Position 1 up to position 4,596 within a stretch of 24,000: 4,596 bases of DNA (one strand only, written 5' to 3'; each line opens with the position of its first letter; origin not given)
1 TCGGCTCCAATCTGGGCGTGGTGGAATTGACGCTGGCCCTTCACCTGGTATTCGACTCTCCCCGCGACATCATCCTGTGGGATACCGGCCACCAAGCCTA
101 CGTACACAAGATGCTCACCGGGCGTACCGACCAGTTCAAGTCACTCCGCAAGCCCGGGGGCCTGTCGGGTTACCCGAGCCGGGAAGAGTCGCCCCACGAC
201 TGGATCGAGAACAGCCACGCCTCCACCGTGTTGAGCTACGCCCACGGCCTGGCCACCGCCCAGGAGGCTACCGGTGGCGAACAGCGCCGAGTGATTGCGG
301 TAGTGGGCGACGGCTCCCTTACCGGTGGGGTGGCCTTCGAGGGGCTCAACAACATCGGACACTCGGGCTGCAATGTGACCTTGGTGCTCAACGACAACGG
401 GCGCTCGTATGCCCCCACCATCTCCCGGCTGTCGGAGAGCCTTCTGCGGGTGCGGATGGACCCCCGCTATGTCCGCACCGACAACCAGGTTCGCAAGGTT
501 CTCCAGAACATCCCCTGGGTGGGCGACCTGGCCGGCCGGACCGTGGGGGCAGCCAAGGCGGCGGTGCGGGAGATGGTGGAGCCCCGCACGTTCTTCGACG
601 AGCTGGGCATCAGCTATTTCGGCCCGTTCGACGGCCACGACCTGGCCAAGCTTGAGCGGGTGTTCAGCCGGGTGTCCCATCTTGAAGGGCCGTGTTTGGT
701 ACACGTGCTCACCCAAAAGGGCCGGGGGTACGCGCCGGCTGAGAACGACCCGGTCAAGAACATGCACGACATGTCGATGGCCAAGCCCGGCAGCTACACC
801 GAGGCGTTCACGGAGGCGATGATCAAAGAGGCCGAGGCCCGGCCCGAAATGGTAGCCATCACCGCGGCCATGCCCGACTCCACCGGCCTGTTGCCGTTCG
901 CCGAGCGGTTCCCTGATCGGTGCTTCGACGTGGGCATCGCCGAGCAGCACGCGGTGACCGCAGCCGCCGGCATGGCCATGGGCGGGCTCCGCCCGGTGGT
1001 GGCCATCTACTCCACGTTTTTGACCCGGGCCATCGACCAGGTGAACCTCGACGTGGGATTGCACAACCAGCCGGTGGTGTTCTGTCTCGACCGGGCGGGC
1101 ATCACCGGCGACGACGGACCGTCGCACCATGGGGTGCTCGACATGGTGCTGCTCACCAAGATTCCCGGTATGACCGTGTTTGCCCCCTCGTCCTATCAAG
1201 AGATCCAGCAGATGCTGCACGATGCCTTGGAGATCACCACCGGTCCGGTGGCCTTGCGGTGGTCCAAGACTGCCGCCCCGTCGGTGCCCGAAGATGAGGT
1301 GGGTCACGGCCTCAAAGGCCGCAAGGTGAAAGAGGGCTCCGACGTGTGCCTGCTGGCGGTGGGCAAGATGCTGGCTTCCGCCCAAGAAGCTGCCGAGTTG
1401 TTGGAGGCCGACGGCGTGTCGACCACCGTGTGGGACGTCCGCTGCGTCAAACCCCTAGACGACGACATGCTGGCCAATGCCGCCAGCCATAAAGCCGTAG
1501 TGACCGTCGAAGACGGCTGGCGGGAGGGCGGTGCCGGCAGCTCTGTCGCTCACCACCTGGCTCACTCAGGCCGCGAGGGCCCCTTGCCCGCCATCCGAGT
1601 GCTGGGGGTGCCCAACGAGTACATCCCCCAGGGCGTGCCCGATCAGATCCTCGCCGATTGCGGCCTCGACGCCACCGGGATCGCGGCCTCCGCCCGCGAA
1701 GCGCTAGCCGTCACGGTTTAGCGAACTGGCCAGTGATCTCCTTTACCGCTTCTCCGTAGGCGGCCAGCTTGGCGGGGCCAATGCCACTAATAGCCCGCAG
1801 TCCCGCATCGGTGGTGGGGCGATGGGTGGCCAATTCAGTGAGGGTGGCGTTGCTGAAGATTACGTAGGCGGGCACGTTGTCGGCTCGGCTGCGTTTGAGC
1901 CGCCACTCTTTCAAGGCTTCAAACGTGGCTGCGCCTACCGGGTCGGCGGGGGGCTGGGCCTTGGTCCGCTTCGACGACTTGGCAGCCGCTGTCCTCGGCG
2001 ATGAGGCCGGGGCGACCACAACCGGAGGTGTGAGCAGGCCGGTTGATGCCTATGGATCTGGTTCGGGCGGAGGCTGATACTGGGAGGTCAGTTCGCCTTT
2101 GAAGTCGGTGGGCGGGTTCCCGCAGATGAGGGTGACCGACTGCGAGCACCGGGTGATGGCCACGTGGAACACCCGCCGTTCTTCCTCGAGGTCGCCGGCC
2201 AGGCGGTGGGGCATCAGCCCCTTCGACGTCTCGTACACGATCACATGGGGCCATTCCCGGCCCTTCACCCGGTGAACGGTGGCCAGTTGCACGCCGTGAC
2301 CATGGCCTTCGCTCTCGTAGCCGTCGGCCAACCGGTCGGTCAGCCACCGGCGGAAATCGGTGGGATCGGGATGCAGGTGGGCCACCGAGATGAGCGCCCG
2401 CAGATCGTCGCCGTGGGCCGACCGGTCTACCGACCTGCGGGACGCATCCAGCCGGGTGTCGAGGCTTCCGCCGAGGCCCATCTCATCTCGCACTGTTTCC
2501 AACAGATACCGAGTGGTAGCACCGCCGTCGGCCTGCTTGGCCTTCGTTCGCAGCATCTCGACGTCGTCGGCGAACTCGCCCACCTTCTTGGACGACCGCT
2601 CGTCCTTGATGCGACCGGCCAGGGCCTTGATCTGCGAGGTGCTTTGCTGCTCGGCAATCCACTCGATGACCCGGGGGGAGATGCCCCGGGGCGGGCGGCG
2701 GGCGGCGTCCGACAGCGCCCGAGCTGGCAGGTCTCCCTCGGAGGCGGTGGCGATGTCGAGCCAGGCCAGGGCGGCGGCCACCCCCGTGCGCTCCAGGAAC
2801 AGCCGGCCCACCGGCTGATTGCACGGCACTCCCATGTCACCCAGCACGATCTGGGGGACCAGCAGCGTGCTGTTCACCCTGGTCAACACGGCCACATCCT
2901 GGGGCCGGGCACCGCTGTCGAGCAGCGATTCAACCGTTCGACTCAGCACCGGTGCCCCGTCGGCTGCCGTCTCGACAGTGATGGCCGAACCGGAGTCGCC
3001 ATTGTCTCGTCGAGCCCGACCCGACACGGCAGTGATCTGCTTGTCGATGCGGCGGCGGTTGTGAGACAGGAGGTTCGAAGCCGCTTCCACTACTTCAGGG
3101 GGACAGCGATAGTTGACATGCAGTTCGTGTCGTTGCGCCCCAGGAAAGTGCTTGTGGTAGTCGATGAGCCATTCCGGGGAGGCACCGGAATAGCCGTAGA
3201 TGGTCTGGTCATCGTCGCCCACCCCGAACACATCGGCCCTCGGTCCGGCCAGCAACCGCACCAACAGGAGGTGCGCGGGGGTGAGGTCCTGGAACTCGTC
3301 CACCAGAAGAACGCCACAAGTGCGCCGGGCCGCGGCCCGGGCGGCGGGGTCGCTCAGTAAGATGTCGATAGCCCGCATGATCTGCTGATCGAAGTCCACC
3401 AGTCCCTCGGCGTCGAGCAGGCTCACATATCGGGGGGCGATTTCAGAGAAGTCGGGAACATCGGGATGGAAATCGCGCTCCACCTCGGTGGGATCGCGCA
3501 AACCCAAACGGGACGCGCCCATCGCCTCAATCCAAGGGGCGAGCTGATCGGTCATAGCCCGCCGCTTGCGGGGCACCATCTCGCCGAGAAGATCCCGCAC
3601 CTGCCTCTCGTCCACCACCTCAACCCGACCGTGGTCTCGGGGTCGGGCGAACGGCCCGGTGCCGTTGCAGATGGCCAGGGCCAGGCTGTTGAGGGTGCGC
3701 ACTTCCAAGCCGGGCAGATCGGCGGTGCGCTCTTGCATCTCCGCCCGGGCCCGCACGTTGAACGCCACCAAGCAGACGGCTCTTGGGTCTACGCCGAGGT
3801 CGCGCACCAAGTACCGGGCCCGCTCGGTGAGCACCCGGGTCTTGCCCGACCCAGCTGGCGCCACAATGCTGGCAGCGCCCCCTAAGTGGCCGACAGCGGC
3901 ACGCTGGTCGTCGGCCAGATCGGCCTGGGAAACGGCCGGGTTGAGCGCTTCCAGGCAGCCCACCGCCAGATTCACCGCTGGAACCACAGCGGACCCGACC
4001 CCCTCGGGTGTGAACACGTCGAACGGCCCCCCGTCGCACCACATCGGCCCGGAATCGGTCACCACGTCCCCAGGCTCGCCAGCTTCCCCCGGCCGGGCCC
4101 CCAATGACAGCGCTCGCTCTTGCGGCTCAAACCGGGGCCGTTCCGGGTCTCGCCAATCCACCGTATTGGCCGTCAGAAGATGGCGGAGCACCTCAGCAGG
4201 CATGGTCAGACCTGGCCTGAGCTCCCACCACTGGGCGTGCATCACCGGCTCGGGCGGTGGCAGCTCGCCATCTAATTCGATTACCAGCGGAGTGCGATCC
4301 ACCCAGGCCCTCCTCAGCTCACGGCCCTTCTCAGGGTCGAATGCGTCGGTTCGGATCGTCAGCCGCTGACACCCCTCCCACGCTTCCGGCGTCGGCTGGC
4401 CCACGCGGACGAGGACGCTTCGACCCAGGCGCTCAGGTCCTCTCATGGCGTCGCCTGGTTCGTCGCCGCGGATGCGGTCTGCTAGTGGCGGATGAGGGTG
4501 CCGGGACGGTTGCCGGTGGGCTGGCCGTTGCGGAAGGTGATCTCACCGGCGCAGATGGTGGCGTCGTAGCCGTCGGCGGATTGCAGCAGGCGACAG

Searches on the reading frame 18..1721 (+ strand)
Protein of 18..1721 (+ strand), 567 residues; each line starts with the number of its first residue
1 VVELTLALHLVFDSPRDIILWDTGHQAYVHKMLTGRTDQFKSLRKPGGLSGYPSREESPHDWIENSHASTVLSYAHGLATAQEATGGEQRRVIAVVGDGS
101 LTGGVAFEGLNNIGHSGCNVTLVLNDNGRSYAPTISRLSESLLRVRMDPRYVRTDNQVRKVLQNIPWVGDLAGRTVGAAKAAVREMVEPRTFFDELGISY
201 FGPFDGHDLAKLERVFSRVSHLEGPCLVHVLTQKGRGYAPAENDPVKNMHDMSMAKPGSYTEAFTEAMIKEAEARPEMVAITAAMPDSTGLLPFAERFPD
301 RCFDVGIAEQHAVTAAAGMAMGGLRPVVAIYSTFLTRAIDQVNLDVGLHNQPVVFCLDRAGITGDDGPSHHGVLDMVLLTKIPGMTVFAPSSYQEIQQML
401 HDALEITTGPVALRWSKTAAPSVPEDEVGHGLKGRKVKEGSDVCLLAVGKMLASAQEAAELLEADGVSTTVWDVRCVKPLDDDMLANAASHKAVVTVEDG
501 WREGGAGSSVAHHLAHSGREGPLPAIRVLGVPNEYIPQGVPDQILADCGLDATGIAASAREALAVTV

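Call 72: search_protein_families(library=pfam, proteins=[window:18-1721:+], max_evalue=0.0001)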
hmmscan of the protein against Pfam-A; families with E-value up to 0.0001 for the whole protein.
window:18-1721:+ (567 aa): 5 families
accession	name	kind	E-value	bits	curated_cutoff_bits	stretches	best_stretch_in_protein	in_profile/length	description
PF13292.11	DXP_synthase_N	-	3.2e-84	282.9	21.2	1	1-232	46-274/274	1-deoxy-D-xylulose-5-phosphate synthase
PF02779.29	Transket_pyr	-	6e-44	150.2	27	1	259-420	4-172/174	Transketolase, pyrimidine binding domain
PF02780.25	Transketolase_C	-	6.9e-29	100.7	25.9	1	433-555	2-124/124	Transketolase, C-terminal domain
PF22613.1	Transketolase_C_1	-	5.6e-05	23.8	27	0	438-483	9-54/113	Transketolase-like TK C-terminal domain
PF02775.26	TPP_enzyme_C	-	8.4e-05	22.8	21.9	0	58-128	17-83/151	Thiamine pyrophosphate enzyme, C-terminal TPP binding domain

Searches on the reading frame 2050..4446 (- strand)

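Call 72: search_protein_families(library=pfam, proteins=[window:2050-4446:-], max_evalue=0.0001)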
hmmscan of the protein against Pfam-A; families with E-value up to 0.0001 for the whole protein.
window:2050-4446:- (798 aa): 6 families
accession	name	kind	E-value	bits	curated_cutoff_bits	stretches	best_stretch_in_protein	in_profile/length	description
PF00580.27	UvrD-helicase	-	1.5e-40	140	23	1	178-434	2-270/271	UvrD/REP helicase N-terminal domain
PF13361.12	UvrD_C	-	4.6e-25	89.2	25.6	1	441-774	2-346/350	UvrD-like helicase C-terminal domain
PF13245.12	AAA_19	-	3e-17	63.5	25.1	1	191-418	13-132/134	AAA domain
PF13604.12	AAA_30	-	8.5e-08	32.6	27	1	177-281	2-97/191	AAA domain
PF01443.25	Viral_helicase1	-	1.5e-07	31.9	21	0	714-774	172-227/228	Viral superfamily 1 RNA helicase core domain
PF13538.12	UvrD_C_2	-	6.2e-07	29.6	27.4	1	722-774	5-52/52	UvrD-like helicase C-terminal domain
